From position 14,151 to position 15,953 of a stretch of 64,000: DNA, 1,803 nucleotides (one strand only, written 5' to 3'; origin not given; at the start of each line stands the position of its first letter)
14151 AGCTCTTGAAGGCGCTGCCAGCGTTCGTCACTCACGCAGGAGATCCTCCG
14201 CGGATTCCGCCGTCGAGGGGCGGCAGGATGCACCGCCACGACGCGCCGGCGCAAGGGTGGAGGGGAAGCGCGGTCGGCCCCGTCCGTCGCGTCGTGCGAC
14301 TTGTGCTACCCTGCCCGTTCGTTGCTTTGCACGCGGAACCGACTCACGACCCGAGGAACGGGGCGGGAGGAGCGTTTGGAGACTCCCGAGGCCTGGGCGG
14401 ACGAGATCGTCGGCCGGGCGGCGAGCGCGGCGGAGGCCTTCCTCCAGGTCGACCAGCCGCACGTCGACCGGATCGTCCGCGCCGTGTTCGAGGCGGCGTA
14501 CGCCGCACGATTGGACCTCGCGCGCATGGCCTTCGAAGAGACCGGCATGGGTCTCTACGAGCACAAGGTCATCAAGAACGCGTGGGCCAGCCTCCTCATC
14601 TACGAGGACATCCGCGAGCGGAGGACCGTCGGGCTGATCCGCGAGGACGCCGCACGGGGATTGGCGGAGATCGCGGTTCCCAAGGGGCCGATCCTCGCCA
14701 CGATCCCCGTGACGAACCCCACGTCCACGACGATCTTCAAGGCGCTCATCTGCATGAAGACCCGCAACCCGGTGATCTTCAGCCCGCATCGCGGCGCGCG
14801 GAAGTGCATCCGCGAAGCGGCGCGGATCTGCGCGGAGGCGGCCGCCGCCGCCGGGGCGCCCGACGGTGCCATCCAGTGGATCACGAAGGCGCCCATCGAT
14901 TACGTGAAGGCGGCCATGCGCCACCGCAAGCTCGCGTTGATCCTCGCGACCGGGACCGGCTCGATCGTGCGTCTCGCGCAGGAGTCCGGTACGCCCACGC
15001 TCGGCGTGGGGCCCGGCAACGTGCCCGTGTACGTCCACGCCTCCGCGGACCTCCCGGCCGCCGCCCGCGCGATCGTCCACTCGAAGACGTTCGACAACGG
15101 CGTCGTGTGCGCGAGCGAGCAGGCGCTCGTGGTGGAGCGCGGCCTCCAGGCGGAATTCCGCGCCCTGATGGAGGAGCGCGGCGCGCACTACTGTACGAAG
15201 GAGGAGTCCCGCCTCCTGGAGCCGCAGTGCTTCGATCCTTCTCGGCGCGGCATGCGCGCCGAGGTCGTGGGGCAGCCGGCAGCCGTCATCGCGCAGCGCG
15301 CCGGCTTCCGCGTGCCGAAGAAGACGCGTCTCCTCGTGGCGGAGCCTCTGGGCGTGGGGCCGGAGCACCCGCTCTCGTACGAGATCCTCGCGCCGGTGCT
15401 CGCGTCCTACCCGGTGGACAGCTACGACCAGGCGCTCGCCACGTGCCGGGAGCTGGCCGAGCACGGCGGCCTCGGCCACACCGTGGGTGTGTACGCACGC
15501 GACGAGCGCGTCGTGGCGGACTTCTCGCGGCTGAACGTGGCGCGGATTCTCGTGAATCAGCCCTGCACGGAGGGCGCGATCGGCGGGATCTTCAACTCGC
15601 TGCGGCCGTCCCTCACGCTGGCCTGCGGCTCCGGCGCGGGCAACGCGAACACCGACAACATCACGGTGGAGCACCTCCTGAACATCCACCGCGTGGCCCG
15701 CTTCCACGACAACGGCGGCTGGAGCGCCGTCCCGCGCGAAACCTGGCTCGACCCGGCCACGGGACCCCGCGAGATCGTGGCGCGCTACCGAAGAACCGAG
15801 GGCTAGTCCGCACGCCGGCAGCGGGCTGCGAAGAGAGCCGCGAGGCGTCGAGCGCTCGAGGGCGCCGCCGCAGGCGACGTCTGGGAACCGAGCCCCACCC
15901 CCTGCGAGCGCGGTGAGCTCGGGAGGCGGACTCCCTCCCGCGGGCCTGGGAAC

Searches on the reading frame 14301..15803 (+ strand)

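Call 68: search_protein_families(library=pfam, proteins=[window:14301-15803:+], max_evalue=0.0001)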
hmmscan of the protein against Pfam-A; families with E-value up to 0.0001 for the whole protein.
window:14301-15803:+ (501 aa): 1 family
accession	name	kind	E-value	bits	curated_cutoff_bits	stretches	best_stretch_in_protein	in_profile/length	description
PF00171.27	Aldedh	-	8.8e-22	77.7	23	1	31-293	29-292/461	Aldehyde dehydrogenase family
